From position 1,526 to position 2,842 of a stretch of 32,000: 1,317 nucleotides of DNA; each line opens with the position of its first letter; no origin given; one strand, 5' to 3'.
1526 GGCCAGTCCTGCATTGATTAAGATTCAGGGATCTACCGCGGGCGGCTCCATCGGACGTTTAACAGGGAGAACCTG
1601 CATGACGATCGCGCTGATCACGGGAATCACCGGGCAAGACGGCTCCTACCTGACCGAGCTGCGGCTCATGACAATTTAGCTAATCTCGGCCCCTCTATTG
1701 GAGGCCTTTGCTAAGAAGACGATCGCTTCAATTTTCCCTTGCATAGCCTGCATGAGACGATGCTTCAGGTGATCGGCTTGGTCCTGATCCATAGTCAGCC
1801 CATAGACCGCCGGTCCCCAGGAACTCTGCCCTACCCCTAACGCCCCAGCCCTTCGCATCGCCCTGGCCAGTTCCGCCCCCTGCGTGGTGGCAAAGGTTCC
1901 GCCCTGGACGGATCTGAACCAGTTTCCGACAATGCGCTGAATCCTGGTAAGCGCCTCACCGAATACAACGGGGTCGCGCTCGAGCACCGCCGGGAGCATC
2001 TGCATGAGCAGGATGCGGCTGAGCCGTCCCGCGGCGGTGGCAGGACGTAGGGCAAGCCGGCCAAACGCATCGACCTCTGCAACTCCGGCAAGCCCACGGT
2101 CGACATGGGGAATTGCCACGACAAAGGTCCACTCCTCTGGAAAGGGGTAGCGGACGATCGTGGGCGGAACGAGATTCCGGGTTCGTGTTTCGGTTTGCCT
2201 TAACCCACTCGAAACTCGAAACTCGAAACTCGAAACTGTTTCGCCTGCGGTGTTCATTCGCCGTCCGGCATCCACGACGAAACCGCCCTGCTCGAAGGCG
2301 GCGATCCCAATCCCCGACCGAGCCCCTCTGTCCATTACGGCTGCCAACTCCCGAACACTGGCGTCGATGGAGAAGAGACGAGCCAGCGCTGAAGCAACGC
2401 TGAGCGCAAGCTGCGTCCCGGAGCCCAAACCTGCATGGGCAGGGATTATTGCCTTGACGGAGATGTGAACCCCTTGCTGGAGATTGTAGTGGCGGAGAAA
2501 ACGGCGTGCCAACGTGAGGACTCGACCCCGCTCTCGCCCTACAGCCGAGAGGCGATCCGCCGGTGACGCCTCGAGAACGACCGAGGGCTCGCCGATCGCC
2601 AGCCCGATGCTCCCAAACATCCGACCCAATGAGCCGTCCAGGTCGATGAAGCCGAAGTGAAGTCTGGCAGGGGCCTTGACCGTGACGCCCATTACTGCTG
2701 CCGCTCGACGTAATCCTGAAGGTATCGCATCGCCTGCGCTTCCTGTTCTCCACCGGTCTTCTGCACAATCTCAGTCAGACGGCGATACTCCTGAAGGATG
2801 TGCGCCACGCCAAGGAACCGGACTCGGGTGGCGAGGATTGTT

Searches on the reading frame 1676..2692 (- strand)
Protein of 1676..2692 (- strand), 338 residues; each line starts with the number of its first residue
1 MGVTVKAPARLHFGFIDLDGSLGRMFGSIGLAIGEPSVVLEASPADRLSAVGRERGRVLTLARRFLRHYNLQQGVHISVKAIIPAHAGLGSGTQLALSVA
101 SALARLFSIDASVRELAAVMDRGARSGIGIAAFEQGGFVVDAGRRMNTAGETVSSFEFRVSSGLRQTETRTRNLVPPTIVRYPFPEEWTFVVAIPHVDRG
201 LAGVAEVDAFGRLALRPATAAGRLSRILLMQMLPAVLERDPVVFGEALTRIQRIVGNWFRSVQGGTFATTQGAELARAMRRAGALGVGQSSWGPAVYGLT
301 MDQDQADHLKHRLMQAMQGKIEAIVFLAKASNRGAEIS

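Call 13: search_protein_families(library=pfam, proteins=[window:1676-2692:-])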
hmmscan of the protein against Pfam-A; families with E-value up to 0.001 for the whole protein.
window:1676-2692:- (338 aa): 2 families
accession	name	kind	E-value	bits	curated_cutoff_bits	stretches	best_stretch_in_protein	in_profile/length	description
PF00288.32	GHMP_kinases_N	-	2.1e-11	44.3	22.3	1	60-137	5-87/87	GHMP kinases N terminal domain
PF08544.19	GHMP_kinases_C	-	2.1e-06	28.5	21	1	232-313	1-79/85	GHMP kinases C terminal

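Call 33: find_homologous_proteins(query=window:1676-2692:-, max_evalue=1e-20)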
Query window:1676-2692:- (338 aa): 6506 proteins with E <= 1e-20 among 8000 candidates; the best 120 are listed.
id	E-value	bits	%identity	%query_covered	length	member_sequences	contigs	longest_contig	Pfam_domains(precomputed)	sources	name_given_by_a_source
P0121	2.2e-209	712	99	100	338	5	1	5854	PF00288.33,PF08544.19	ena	-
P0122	2.3e-182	623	89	100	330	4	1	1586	PF00288.33,PF08544.19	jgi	jgi:beta-RFAP synthase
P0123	1.1e-181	621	87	100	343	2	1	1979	PF00288.33,PF08544.19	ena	-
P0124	1.2e-176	604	87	100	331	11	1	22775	PF00288.33,PF08544.19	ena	-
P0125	1.7e-173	594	84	100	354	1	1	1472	PF00288.33,PF08544.19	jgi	jgi:beta-RFAP synthase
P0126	3.6e-170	583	84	100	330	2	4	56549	PF00288.33,PF08544.19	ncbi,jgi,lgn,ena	-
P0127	6.1e-162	556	79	100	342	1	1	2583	PF00288.33,PF08544.19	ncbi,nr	ncbi:MAG TPA: beta-ribofuranosylaminobenzene 5'-phosphate synthase family protein [Verrucomicrobiae 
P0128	9.8e-162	555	78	100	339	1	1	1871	PF00288.33,PF08544.19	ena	-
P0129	9.0e-161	552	77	100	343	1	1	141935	PF00288.33,PF08544.19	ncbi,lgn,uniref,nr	ncbi:beta-ribofuranosylaminobenzene 5'-phosphate synthase family protein [Candidatus Methylomirabili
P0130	6.1e-159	546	78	100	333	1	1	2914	PF00288.33,PF08544.19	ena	-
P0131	4.6e-149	514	76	100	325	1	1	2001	PF00288.33,PF08544.19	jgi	jgi:beta-RFAP synthase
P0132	1.4e-148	512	73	100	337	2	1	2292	PF00288.33,PF08544.19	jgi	jgi:beta-RFAP synthase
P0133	7.2e-148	510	73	100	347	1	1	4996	PF00288.33,PF08544.19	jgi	jgi:beta-RFAP synthase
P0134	2.8e-147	508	74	100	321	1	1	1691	PF00288.33,PF08544.19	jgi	jgi:beta-RFAP synthase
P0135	1.2e-145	502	75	100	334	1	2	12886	PF00288.33,PF08544.19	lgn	-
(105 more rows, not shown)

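Call 91: search_protein_families(library=ncbifam, proteins=[window:1676-2692:-])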
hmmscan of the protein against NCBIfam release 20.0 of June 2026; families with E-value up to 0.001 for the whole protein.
window:1676-2692:- (338 aa): 9 families
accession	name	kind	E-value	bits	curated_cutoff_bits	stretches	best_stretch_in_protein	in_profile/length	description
NF040726.1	BetaRFA-P_synth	equivalog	3.9e-70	236.5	328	1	4-337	2-327/327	beta-ribofuranosylaminobenzene 5'-phosphate synthase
TIGR00144.1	beta_RFAP_syn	subfamily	2.9e-62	210.7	113.5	1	4-337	2-323/325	beta-ribofuranosylaminobenzene 5'-phosphate synthase family protein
NF002288.1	PRK01212.1-4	equivalog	5.9e-09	35.4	194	1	60-125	62-127/303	homoserine kinase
TIGR01920.1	Shik_kin_archae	equivalog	2.7e-07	30.2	126.85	0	57-112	52-107/266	shikimate kinase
TIGR00154.1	ispE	equivalog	5.1e-06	26.3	138.7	1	67-119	80-132/294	4-(cytidine 5'-diphospho)-2-C-methyl-D-erythritol kinase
NF003036.0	PRK03926.1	equivalog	1.3e-05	24.4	403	1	69-121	70-122/302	mevalonate kinase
TIGR00191.1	thrB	equivalog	2.6e-05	23.2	168.25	0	61-196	66-173/304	homoserine kinase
TIGR00549.1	mevalon_kin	equivalog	0.00029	20.4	163.05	1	62-120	70-126/276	mevalonate kinase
NF002870.0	PRK03188.1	equivalog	0.00056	18.7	286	0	63-119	82-138/310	4-(cytidine 5'-diphospho)-2-C-methyl-D-erythritol kinase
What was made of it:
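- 2171..2238 (-): Second in-frame copy, in the beta-RFAP synthase family gene (1676-2692, minus strand). It has (GAGTTTC)x4.4, a loop and a decayed 3' arm. The peptide is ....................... It is older and polymorphic among relatives. NCBIfam TIGR00144 (call 91).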
